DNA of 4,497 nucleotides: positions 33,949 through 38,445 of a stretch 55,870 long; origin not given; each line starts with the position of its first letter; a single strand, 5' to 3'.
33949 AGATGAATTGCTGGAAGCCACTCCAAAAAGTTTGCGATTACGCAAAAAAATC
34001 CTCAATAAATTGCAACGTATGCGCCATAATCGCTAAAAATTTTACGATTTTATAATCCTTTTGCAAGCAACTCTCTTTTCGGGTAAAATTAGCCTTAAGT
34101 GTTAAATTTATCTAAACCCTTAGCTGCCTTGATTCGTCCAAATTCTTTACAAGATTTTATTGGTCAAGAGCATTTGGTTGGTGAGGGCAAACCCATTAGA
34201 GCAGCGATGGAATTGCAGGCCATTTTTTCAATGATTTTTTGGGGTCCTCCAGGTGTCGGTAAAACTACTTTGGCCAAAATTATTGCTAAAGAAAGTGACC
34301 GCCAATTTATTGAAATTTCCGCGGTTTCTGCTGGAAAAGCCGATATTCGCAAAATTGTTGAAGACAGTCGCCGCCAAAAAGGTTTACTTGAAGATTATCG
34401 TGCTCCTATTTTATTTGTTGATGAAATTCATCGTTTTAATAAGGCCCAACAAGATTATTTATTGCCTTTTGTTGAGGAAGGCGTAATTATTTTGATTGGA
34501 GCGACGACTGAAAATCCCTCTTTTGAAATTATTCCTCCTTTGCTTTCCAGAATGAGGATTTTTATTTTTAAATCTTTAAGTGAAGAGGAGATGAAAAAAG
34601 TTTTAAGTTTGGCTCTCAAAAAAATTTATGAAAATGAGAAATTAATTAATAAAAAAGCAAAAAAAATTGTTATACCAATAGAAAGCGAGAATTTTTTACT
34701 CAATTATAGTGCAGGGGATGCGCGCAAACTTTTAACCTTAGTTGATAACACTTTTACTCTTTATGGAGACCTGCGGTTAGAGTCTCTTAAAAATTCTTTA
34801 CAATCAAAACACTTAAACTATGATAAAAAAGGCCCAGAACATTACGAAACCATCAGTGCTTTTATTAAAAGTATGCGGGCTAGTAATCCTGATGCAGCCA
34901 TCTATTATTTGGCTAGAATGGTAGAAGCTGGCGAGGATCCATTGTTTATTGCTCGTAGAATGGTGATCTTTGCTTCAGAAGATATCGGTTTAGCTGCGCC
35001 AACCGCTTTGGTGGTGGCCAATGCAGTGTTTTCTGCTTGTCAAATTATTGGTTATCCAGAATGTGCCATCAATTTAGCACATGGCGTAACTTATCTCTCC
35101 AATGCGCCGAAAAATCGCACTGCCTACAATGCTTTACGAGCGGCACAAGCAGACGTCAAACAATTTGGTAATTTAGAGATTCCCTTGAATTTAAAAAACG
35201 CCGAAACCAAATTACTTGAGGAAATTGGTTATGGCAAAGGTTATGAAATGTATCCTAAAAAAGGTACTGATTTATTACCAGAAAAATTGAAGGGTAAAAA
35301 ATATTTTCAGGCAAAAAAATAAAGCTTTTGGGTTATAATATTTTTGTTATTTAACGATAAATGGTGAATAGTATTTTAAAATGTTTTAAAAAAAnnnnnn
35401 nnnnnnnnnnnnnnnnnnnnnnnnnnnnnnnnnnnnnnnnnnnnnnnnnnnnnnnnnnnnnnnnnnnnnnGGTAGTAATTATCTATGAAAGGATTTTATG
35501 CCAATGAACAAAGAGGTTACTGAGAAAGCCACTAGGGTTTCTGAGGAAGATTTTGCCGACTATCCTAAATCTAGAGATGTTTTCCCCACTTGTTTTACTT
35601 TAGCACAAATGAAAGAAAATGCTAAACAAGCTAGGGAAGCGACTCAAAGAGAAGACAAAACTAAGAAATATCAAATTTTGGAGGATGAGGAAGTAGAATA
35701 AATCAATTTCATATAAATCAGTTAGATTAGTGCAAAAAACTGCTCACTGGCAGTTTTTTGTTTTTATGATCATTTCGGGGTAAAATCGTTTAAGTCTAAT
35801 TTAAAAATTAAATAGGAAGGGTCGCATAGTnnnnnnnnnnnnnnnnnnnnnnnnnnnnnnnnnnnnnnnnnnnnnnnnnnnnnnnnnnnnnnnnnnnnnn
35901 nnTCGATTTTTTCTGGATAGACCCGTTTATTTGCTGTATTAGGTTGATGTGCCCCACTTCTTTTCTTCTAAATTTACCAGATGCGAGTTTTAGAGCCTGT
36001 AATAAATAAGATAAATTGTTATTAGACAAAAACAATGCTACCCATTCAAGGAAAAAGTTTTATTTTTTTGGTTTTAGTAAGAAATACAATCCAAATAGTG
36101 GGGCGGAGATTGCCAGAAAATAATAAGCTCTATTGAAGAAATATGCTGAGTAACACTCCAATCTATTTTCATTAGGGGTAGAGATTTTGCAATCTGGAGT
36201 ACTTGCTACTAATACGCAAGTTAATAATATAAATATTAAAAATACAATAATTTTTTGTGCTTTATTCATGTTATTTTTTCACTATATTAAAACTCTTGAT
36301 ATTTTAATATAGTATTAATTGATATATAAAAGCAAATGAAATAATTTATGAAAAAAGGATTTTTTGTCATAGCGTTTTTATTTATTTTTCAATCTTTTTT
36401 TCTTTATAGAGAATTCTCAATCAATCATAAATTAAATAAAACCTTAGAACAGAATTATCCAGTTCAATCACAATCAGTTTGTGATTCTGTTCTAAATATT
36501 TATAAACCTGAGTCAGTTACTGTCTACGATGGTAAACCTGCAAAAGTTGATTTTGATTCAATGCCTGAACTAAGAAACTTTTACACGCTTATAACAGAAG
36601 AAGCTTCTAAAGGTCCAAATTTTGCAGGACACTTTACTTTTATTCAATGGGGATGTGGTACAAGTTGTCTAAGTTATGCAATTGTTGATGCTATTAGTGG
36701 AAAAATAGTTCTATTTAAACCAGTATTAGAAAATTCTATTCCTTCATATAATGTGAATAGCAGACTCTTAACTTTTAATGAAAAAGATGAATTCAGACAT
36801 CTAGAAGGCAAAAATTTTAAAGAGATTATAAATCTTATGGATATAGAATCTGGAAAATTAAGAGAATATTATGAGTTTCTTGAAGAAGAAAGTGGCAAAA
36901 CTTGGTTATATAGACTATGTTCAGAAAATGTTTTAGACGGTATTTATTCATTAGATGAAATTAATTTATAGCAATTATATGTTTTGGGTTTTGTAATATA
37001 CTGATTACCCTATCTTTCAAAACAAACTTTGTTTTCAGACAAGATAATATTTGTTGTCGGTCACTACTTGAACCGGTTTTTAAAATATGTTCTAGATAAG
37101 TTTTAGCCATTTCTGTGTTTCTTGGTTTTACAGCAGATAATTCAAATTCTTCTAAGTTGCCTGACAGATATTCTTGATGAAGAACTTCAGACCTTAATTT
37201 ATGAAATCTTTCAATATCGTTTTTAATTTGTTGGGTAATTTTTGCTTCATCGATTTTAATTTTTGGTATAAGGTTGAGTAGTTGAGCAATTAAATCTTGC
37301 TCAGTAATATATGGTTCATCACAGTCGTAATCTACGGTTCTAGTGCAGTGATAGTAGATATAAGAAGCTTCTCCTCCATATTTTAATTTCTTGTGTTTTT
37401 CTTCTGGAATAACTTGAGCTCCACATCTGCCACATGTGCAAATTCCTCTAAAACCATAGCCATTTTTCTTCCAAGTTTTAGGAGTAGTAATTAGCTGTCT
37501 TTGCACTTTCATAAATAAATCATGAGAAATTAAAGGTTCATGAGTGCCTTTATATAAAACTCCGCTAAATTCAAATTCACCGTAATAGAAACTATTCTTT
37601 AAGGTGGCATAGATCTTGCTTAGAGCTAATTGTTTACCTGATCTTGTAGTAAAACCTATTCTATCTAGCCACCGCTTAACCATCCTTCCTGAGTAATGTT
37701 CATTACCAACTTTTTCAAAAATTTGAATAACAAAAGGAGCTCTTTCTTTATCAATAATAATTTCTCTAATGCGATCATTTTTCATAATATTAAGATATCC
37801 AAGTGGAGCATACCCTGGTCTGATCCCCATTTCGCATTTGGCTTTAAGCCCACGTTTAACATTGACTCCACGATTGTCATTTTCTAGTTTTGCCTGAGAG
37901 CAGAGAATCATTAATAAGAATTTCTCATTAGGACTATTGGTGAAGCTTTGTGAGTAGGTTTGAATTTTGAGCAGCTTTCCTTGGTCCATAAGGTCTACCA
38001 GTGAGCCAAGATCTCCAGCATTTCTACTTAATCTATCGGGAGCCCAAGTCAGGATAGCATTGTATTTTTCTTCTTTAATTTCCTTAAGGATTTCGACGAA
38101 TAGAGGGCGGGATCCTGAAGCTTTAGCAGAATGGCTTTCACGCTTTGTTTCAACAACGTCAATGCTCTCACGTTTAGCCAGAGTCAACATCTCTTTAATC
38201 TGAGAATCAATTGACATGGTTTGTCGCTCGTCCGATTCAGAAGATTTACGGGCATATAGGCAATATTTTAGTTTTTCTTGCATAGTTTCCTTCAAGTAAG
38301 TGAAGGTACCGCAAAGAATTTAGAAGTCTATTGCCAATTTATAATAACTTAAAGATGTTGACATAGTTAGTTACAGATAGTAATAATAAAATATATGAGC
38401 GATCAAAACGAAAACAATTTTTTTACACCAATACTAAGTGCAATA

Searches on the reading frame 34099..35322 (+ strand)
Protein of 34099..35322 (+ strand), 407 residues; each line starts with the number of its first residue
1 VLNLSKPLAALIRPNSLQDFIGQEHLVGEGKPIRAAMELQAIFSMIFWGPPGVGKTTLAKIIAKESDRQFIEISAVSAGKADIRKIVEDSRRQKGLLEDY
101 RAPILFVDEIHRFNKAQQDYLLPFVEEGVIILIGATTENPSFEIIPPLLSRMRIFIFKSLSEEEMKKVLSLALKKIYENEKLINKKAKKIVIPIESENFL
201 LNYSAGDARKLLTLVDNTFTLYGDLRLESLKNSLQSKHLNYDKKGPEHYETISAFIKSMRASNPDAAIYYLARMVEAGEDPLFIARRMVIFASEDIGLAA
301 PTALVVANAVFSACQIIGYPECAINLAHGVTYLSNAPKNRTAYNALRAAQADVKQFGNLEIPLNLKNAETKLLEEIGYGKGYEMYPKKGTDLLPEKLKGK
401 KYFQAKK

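Call 9: search_protein_families(library=pfam, proteins=[window:34099-35322:+], max_evalue=0.001)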
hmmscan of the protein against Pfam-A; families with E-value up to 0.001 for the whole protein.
window:34099-35322:+ (407 aa): 12 families
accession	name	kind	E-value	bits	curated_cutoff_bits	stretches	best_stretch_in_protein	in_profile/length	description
PF12002.13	MgsA_C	-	8.6e-50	169.3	27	1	262-406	2-151/167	MgsA AAA+ ATPase C terminal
PF00004.35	AAA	-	4.9e-20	72.8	21.2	1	45-159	1-130/131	ATPase family associated with various cellular activities (AAA)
PF16193.11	AAA_assoc_2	-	1.5e-17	64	34.3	1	188-260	3-81/81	AAA C-terminal domain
PF05496.18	RuvB_N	-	3.9e-16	59.6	27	1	12-137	1-121/159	Holliday junction DNA helicase RuvB P-loop domain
PF00158.32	Sigma54_activat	-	5.8e-08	33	20.2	1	43-139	23-131/168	Sigma-54 interaction domain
PF07728.20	AAA_5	-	1.6e-06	28.6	22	1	45-174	2-136/139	AAA domain (dynein-related subfamily)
PF13173.12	AAA_14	-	7.7e-06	26.4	27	1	46-164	6-127/129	AAA domain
PF01078.27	Mg_chelatase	-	6.7e-05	22.8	20.3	0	36-77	14-61/207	Magnesium chelatase, subunit ChlI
PF13401.12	AAA_22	-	8.1e-05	23.4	27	0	45-93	8-57/130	AAA domain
PF07724.20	AAA_2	-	0.00011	22.7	27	1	42-130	3-104/166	AAA domain (Cdc48 subfamily)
PF20720.3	nSTAND3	-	0.00032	20.9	27.2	0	45-99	20-73/155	Novel STAND NTPase 3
PF13238.12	AAA_18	-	0.00088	20.2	29.4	0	48-127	4-65/128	AAA domain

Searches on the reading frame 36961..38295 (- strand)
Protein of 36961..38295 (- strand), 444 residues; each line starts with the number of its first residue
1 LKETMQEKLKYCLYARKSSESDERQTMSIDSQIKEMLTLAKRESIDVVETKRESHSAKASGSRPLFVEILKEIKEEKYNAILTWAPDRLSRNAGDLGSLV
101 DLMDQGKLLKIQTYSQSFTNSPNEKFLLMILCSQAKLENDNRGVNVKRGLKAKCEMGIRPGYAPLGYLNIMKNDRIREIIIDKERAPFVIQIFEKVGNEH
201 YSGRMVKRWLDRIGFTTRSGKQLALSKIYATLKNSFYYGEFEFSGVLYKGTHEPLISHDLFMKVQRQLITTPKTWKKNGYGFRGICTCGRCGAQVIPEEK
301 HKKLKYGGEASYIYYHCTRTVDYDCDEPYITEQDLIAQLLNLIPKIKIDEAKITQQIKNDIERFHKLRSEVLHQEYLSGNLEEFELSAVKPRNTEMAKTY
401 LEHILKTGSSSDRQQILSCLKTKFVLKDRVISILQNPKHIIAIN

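Call 9: search_protein_families(library=pfam, proteins=[window:36961-38295:-], max_evalue=0.001)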
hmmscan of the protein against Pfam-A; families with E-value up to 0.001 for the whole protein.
window:36961-38295:- (444 aa): 3 families
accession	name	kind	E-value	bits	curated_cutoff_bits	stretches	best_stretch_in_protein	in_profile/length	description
PF00239.26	Resolvase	-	3.3e-19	69.9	23.3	1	13-157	3-143/145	Resolvase, N terminal domain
PF07508.19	Recombinase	-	2.8e-11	44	21.1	1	184-268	2-99/102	Recombinase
PF13408.12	Zn_ribbon_recom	-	3.4e-07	31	25.3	1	282-341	2-55/58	Recombinase zinc beta ribbon domain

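Call 23: search_protein_families(library=phrogs, proteins=[window:36961-38295:-], max_evalue=0.01)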
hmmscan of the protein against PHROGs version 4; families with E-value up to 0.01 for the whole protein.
window:36961-38295:- (444 aa): 2 families
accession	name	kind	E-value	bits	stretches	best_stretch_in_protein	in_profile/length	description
phrog_95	-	integration and excision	1.9e-56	192.9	1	2-383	81-484/651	integrase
phrog_125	-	DNA, RNA and nucleotide metabolism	2.1e-18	67.8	1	3-175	14-168/254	DNA invertase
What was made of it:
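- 36961..38295 (-): Large serine recombinase (integrase) of the element. Pfam Resolvase, Recombinase and Zn_ribbon_recom (call 9). phrog_95 integrase, E 2e-56 (call 23).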
